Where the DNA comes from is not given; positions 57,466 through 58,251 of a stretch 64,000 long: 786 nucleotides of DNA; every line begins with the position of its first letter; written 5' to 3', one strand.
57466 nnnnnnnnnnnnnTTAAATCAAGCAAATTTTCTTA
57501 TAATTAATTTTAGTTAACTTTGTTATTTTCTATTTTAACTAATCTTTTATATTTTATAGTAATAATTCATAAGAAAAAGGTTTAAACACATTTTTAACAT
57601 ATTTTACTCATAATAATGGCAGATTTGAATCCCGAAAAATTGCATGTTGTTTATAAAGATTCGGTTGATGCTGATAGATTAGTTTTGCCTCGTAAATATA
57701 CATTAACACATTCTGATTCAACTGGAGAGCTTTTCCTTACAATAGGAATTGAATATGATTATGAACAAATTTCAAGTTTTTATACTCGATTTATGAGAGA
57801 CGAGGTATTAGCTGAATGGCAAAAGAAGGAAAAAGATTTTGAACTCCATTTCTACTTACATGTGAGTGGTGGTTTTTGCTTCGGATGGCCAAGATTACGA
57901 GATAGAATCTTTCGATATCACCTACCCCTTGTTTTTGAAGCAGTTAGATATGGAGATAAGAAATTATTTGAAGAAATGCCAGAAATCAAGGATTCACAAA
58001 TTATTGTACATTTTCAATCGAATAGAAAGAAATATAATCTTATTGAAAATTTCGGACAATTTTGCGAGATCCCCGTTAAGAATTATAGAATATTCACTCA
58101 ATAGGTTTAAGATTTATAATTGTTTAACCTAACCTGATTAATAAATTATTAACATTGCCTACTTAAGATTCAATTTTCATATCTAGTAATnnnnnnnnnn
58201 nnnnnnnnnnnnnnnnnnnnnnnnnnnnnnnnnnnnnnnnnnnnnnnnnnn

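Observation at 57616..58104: Staygreen (Mg-dechelatase family) homologue in a presumably non-phototrophic archaeon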

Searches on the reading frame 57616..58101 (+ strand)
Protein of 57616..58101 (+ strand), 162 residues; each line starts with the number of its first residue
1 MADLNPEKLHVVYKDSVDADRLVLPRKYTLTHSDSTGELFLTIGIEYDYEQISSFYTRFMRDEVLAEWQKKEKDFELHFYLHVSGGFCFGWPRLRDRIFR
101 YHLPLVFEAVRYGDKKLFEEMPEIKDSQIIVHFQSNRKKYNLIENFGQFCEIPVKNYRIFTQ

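Call 3: search_protein_families(library=pfam, proteins=[window:57616-58101:+], max_evalue=1)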
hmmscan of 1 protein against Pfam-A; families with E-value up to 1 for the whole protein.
window:57616-58101:+ (162 aa): 2 families
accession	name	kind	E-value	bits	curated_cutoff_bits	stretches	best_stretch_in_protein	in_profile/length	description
PF12638.12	Staygreen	-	1.8e-48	164.6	27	1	4-150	2-145/147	Staygreen protein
PF22984.1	RM6_Med14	-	0.012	16.1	27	1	47-79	10-42/69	Mediator of RNA polymerase II transcription subunit 14, RM6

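Call 4: search_protein_families(library=ncbifam, proteins=[window:57616-58101:+], max_evalue=1)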
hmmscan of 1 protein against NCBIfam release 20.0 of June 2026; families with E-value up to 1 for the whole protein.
window:57616-58101:+ (162 aa): 0 families

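Call 5: search_solved_structures(query=window:57616-58101:+, max_evalue=1, show_alignments=2)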
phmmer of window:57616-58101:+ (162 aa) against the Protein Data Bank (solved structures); distinct sequences matched with E-value up to 1: 1.
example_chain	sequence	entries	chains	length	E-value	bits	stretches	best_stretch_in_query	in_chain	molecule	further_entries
7y5y_A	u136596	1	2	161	2.7e-50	173.9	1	3-155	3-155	Staygreen domain-containing protein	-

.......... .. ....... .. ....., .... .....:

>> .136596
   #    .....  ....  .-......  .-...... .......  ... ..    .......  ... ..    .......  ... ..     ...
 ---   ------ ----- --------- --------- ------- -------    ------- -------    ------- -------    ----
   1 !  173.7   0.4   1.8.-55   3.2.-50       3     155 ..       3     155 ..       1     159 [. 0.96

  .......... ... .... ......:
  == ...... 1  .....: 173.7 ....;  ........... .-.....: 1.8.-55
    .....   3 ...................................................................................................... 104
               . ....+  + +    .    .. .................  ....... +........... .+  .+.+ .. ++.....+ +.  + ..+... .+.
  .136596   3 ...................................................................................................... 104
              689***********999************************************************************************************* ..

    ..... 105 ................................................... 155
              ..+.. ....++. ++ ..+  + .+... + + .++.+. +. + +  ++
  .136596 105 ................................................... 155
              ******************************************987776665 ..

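Call 10: find_encoding_contigs(protein=window:57616-58101:+, flank=10000, max_places=6)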
Protein window:57616-58101:+ (162 aa): no gene with exactly this product is on record in the collection.

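Call 11: find_homologous_proteins(query=window:57616-58101:+, max_evalue=0.001)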
Query window:57616-58101:+ (162 aa): 1333 proteins with E <= 0.001 among 1360 candidates; the best 120 are listed.
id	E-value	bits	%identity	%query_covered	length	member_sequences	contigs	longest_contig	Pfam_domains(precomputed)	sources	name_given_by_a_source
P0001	1.2e-106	372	100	100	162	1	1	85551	PF12638.13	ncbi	ncbi:MAG: staygreen family protein [Promethearchaeota archaeon]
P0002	1.4e-79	284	81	94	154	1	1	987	PF12638.13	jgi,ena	-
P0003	2.2e-79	283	79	95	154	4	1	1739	PF12638.13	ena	-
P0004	2.4e-78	280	78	94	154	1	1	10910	PF12638.13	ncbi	-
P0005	2.9e-78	280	78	94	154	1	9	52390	PF12638.13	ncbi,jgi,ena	-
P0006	3.7e-78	279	78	94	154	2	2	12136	PF12638.13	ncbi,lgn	-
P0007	6.4e-78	278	80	94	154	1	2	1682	PF12638.13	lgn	-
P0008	5.9e-77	275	77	94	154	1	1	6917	PF12638.13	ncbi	ncbi:MAG: staygreen family protein [Promethearchaeota archaeon]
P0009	6.0e-77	275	78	94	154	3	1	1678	PF12638.13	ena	-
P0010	8.9e-77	275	77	94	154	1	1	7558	PF12638.13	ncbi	ncbi:MAG: staygreen family protein [Candidatus Odinarchaeota archaeon]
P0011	2.0e-76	274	78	94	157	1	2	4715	PF12638.13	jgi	jgi:hypothetical protein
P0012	2.9e-76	273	78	94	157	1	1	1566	PF12638.13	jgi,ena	-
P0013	3.7e-76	273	80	91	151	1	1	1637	PF12638.13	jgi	jgi:hypothetical protein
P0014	4.9e-76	272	76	94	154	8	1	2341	PF12638.13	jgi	-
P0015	1.4e-75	271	75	95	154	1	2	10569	PF12638.13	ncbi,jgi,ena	-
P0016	1.6e-75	271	76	94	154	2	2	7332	PF12638.13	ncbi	ncbi:MAG: staygreen family protein [Promethearchaeota archaeon]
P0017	2.9e-75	270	76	95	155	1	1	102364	PF12638.13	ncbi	-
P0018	2.9e-75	270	78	94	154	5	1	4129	PF12638.13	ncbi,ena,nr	ncbi:MAG: staygreen family protein [Candidatus Lokiarchaeia archaeon]|nr:staygreen family protein [C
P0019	3.7e-75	270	73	94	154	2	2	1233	PF12638.13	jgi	jgi:hypothetical protein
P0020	9.3e-75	268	74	94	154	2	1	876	PF12638.13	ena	-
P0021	1.8e-74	267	76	95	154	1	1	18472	PF12638.13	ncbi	ncbi:MAG: staygreen family protein [Promethearchaeota archaeon]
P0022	3.8e-74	266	75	95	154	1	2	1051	PF12638.13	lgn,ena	-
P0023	4.1e-74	266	75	94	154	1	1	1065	PF12638.13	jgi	jgi:hypothetical protein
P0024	5.0e-74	266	74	94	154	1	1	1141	PF12638.13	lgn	-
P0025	8.9e-74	265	78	91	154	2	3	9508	PF12638.13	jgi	jgi:hypothetical protein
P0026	9.1e-74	265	76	94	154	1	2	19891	PF12638.13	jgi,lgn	jgi:hypothetical protein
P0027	1.0e-73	265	73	94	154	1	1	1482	PF12638.13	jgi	jgi:hypothetical protein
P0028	1.3e-73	265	77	94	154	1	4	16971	PF12638.13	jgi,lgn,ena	-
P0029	6.0e-73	262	76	94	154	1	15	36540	PF12638.13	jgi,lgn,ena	-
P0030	6.2e-73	262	76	94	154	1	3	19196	PF12638.13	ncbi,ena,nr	ncbi:MAG: staygreen family protein [Candidatus Lokiarchaeota archaeon]|nr:staygreen family protein [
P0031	8.5e-73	262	76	94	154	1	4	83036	PF12638.13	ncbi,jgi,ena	-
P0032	1.4e-72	261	74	94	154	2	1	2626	PF12638.13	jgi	jgi:hypothetical protein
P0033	2.1e-72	261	73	95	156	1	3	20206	PF12638.13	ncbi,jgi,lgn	jgi:hypothetical protein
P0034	2.1e-72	261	72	95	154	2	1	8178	PF12638.13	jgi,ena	-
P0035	2.2e-72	261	75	94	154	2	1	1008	PF12638.13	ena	-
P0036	3.2e-72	260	73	94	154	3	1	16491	PF12638.13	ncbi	-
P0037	3.4e-72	260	71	94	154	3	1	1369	PF12638.13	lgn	-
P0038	5.4e-72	259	76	94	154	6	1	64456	PF12638.13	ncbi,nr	ncbi:MAG: hypothetical protein HWN80_13025 [Candidatus Lokiarchaeota archaeon]|nr:hypothetical prote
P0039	9.0e-72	258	76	94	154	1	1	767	PF12638.13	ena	-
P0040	1.5e-71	258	69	94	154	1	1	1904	PF12638.13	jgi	jgi:hypothetical protein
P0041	2.1e-71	257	72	94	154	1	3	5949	PF12638.13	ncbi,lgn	ncbi:MAG: staygreen family protein [Promethearchaeota archaeon]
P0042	2.8e-71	257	72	95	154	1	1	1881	PF12638.13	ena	-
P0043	8.9e-71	255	71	95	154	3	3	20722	PF12638.13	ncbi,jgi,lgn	ncbi:MAG: staygreen family protein [Promethearchaeota archaeon]|jgi:hypothetical protein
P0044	1.3e-70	255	74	94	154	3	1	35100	PF12638.13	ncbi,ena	-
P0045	1.4e-70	255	74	91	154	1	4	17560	PF12638.13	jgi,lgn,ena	-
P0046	2.6e-70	254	72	94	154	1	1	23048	PF12638.13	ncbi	ncbi:MAG: staygreen family protein [Promethearchaeota archaeon]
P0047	4.2e-70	253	74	95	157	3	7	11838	PF12638.13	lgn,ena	-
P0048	5.7e-70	253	73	91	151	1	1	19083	PF12638.13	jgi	-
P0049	6.1e-70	253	72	93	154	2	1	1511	PF12638.13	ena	-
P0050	8.8e-70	252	68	94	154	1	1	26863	PF12638.13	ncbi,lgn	ncbi:MAG: staygreen family protein [Promethearchaeota archaeon]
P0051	1.5e-69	251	73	94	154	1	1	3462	PF12638.13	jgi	jgi:hypothetical protein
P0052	1.9e-69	251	74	94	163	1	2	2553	PF12638.13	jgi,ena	-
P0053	2.0e-69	251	68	95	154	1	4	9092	PF12638.13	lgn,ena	-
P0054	2.1e-69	251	73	94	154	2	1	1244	PF12638.13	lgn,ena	-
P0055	3.1e-69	250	72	94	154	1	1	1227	PF12638.13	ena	-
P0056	5.4e-69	249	72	94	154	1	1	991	PF12638.13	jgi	jgi:hypothetical protein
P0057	5.6e-69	249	72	96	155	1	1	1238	PF12638.13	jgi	jgi:hypothetical protein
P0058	8.7e-69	249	72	94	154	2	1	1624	PF12638.13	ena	-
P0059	1.1e-68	248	71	95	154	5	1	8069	PF12638.13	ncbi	ncbi:MAG: staygreen family protein [Promethearchaeota archaeon]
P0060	1.6e-68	248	71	94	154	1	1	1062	PF12638.13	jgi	jgi:hypothetical protein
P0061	1.7e-68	248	71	91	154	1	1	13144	PF12638.13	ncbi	-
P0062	2.4e-68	247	68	95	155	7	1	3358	PF12638.13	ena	-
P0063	2.4e-68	247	71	94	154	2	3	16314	PF12638.13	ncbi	ncbi:MAG: staygreen family protein [Promethearchaeota archaeon]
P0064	2.4e-68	247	72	93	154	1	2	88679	PF12638.13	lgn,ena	-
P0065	2.6e-68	247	70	94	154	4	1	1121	PF12638.13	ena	-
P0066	2.6e-68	247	70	94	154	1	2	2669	PF12638.13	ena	-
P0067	2.8e-68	247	72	94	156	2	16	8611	PF12638.13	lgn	-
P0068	3.1e-68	247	71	94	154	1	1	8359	PF12638.13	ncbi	ncbi:MAG: staygreen family protein [Candidatus Hermodarchaeota archaeon]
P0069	5.2e-68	246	70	94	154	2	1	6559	PF12638.13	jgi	jgi:hypothetical protein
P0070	1.0e-67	245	69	91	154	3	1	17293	PF12638.13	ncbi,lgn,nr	ncbi:MAG: hypothetical protein HWN81_08245 [Candidatus Lokiarchaeota archaeon]|nr:hypothetical prote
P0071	1.4e-67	245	71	94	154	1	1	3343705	PF12638.13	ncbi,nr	ncbi:MAG: staygreen family protein [Promethearchaeota archaeon]|nr:MAG: staygreen family protein [Ca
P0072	1.6e-67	245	58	80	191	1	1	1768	PF12638.13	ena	-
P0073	1.7e-67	245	67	95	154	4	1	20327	PF12638.13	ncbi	ncbi:MAG: staygreen family protein [Promethearchaeota archaeon]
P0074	1.7e-67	245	70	93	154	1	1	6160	PF12638.13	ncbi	ncbi:MAG: staygreen family protein [Candidatus Hodarchaeota archaeon]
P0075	2.5e-67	244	72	93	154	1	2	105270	PF12638.13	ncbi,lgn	ncbi:MAG: staygreen family protein [Promethearchaeota archaeon]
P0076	2.8e-67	244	70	92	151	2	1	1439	PF12638.13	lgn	-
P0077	4.3e-67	243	69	95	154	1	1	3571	PF12638.13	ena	-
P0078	5.8e-67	243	69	94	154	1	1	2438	PF12638.13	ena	-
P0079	6.4e-67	243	69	94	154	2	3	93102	PF12638.13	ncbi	ncbi:MAG: staygreen family protein [Candidatus Hodarchaeota archaeon]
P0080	6.7e-67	243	70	93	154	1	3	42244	PF12638.13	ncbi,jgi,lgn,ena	-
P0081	7.0e-67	243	69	94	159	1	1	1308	PF12638.13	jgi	jgi:hypothetical protein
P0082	7.9e-67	242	69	93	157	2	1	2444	PF12638.13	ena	-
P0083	8.4e-67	242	67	95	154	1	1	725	PF12638.13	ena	-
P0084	1.7e-66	241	68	94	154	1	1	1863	PF12638.13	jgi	jgi:hypothetical protein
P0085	5.1e-66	240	69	94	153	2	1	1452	PF12638.13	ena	-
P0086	7.1e-66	239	69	94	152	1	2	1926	PF12638.13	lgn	-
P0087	9.2e-66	239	67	94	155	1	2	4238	PF12638.13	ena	-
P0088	1.1e-65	239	68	94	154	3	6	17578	PF12638.13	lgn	-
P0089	1.2e-65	239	67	94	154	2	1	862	PF12638.13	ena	-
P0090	1.4e-65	238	69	91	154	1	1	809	PF12638.13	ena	-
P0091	1.4e-65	238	70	93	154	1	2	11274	PF12638.13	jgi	jgi:hypothetical protein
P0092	1.6e-65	238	67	94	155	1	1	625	PF12638.13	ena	-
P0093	1.8e-65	238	69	91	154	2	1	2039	PF12638.13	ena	-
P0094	1.9e-65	238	68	94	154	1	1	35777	PF12638.13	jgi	-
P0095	2.4e-65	238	64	95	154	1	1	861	PF12638.13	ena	-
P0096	2.9e-65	237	68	93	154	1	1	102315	PF12638.13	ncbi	ncbi:MAG: staygreen family protein [Promethearchaeota archaeon]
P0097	3.2e-65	237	67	94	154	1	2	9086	PF12638.13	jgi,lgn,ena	-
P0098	4.4e-65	237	66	95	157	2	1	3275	PF12638.13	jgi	-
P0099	5.5e-65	236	68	94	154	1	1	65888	PF12638.13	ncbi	ncbi:MAG: staygreen family protein [Promethearchaeota archaeon]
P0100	7.2e-65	236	66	93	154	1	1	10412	PF12638.13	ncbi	ncbi:MAG: staygreen family protein [Promethearchaeota archaeon]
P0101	8.7e-65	236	68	95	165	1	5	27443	PF12638.13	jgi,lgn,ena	-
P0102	9.7e-65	236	69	91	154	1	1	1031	PF12638.13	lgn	-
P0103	9.9e-65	236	68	93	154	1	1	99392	PF12638.13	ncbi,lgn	-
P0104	1.9e-64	235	71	90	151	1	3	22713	PF12638.13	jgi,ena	jgi:hypothetical protein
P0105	2.5e-64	234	66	95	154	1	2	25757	PF12638.13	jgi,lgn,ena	-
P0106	3.1e-64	234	64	95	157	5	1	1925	PF12638.13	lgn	-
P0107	5.3e-64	233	69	93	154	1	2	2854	PF12638.13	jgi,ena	-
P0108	8.4e-64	233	68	94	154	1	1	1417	PF12638.13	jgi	-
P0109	1.9e-63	231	64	95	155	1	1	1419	PF12638.13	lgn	-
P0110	1.9e-63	231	65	94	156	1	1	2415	PF12638.13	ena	-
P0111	4.5e-63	230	66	94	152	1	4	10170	PF12638.13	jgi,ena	jgi:hypothetical protein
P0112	7.4e-63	230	64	94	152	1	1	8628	PF12638.13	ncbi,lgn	ncbi:MAG: staygreen family protein [Candidatus Hermodarchaeota archaeon]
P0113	1.1e-62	229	67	94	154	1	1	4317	PF12638.13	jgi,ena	-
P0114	1.2e-62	229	67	93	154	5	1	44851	PF12638.13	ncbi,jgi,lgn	ncbi:MAG: staygreen family protein [Promethearchaeota archaeon]|jgi:hypothetical protein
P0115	1.2e-62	229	68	93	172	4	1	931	PF12638.13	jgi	-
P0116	1.6e-62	228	67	91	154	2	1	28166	PF12638.13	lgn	-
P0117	2.9e-62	228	64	94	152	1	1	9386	PF12638.13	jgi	jgi:hypothetical protein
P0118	3.1e-62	228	67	94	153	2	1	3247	PF12638.13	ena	-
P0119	3.2e-62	227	66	91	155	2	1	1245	PF12638.13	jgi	jgi:hypothetical protein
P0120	1.4e-61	225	63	94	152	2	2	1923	PF12638.13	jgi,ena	-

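Call 22: find_encoding_contigs(protein=P0017, flank=8000, max_places=2)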
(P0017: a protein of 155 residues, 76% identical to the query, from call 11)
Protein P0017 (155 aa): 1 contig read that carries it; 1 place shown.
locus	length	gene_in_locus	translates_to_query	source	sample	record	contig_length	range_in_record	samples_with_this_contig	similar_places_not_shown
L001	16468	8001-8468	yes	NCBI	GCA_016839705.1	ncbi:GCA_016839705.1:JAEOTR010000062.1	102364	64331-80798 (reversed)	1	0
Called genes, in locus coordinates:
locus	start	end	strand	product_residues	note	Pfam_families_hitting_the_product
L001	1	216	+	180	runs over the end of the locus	-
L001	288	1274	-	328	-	PF00355:Rieske, PF19112:VanA_C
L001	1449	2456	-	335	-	PF00248:Aldo_ket_red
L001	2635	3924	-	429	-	PF05977:MFS_3 (weak), PF07690:MFS_1, PF00083:Sugar_tr (weak), PF07690:MFS_1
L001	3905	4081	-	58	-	-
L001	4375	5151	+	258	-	-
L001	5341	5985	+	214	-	PF04191:PEMT, PF04140:ICMT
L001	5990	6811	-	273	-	PF00106:adh_short, PF13561:adh_short_C2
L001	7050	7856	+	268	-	PF18761:Heliorhodopsin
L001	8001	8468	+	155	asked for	PF12638:Staygreen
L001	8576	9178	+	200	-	PF01209:Ubie_methyltran, PF05891:Methyltransf_PK (weak), PF02353:CMAS, PF13489:Methyltransf_23, PF13847:Methyltransf_31, PF08241:Methyltransf_11, PF08242:Methyltransf_12, PF13649:Methyltransf_25, +3 more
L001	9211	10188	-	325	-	-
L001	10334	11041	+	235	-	-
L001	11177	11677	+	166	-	PF01936:NYN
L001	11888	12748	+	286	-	-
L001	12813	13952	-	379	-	-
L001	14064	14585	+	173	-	PF00009:GTP_EFTU (weak), PF00025:Arf, PF00071:Ras, PF01926:MMR_HSR1 (weak), PF08477:Roc, PF03029:ATP_bind_1 (weak)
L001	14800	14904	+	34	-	-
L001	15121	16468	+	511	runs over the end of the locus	PF00890:FAD_binding_2 (faint), PF01134:GIDA (weak), PF07992:Pyr_redox_2 (faint), PF12831:FAD_oxidored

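Call 23: find_encoding_contigs(protein=P0071, flank=8000, max_places=2)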
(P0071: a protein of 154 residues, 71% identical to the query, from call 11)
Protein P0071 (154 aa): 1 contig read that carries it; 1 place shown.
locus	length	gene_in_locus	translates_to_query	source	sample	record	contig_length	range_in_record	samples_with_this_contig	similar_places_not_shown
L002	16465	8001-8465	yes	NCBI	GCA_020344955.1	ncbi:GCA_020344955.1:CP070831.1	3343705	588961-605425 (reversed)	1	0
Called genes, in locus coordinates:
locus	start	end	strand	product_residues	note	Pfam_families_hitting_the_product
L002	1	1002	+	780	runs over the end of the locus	PF13424:TPR_12 (weak), PF12895:ANAPC3, PF13414:TPR_11 (weak), PF00515:TPR_1, PF13414:TPR_11, PF00515:TPR_1, PF07719:TPR_2, PF13414:TPR_11, +20 more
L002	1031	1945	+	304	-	PF00491:Arginase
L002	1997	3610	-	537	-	-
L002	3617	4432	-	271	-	PF00005:ABC_tran, PF13304:AAA_21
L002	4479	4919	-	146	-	PF01381:HTH_3, PF07022:Phage_CI_repr (faint), PF12844:HTH_19 (weak), PF13413:HTH_25 (faint), PF13443:HTH_26 (faint), PF13560:HTH_31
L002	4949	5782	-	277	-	PF03703:bPH_2, PF01381:HTH_3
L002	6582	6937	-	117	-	-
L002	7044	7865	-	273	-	PF00106:adh_short, PF08659:KR (faint), PF13561:adh_short_C2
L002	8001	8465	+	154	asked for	PF12638:Staygreen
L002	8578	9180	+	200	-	PF01209:Ubie_methyltran, PF03848:TehB, PF02353:CMAS, PF13489:Methyltransf_23, PF13847:Methyltransf_31, PF08241:Methyltransf_11, PF08242:Methyltransf_12, PF13649:Methyltransf_25, +1 more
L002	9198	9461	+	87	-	-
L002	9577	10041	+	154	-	-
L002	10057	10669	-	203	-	PF13237:Fer4_10 (faint), PF13484:Fer4_16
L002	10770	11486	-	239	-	PF08423:Rad51, PF06745:ATPase (weak)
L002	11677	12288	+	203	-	-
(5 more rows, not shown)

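Call 24: find_encoding_contigs(protein=P0079, flank=8000, max_places=2)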
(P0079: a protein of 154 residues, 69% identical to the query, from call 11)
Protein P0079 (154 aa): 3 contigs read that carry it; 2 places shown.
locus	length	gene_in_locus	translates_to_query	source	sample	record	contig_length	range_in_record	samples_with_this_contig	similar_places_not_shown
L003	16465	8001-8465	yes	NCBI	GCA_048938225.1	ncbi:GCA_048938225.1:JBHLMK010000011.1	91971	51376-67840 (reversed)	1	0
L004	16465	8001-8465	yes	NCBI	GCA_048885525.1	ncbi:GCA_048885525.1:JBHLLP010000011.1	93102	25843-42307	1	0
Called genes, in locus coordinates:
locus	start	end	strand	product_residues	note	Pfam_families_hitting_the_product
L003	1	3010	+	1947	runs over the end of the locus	-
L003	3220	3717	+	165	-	PF04191:PEMT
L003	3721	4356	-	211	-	-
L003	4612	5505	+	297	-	PF12146:Hydrolase_4, PF00561:Abhydrolase_1, PF12697:Abhydrolase_6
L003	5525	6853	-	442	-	PF12832:MFS_1_like, PF13347:MFS_2 (faint), PF05977:MFS_3, PF07690:MFS_1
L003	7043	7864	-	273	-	PF00106:adh_short, PF08659:KR (weak), PF13561:adh_short_C2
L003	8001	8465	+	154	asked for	PF12638:Staygreen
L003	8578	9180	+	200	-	PF01209:Ubie_methyltran, PF01135:PCMT (weak), PF13489:Methyltransf_23, PF02353:CMAS, PF13847:Methyltransf_31, PF08241:Methyltransf_11, PF08242:Methyltransf_12, PF13649:Methyltransf_25, +4 more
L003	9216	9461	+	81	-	-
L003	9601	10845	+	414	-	PF12704:MacB_PCD, PF02687:FtsX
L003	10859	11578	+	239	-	PF00005:ABC_tran, PF13304:AAA_21 (faint)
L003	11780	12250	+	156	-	-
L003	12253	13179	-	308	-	PF13187:Fer4_9 (faint), PF13237:Fer4_10 (faint), PF13484:Fer4_16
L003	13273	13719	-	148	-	PF13404:HTH_AsnC-type, PF13412:HTH_24, PF01037:AsnC_trans_reg, PF22482:AsnC_trans_reg_3 (faint)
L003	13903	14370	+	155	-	PF12675:DUF3795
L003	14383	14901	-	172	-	PF13669:Glyoxalase_4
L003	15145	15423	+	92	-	-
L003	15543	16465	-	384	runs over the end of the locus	PF02254:TrkA_N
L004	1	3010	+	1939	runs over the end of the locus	-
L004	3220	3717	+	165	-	PF04191:PEMT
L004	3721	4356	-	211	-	-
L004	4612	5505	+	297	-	PF12146:Hydrolase_4, PF00561:Abhydrolase_1, PF12697:Abhydrolase_6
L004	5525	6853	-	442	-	PF12832:MFS_1_like, PF13347:MFS_2 (faint), PF05977:MFS_3, PF07690:MFS_1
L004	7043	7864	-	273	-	PF00106:adh_short, PF08659:KR (weak), PF13561:adh_short_C2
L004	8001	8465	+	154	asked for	PF12638:Staygreen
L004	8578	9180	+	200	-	PF01209:Ubie_methyltran, PF01135:PCMT (weak), PF13489:Methyltransf_23, PF02353:CMAS, PF13847:Methyltransf_31, PF08241:Methyltransf_11, PF08242:Methyltransf_12, PF13649:Methyltransf_25, +4 more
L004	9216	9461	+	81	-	-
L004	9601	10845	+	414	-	PF12704:MacB_PCD, PF02687:FtsX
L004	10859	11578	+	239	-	PF00005:ABC_tran, PF13304:AAA_21 (faint)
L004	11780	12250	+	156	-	-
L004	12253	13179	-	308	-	PF13187:Fer4_9 (faint), PF13237:Fer4_10 (faint), PF13484:Fer4_16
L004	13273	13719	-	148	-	PF13404:HTH_AsnC-type, PF13412:HTH_24, PF01037:AsnC_trans_reg, PF22482:AsnC_trans_reg_3 (faint)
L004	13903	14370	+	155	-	PF12675:DUF3795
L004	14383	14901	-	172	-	PF13669:Glyoxalase_4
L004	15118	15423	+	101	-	-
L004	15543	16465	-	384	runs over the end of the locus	PF02254:TrkA_N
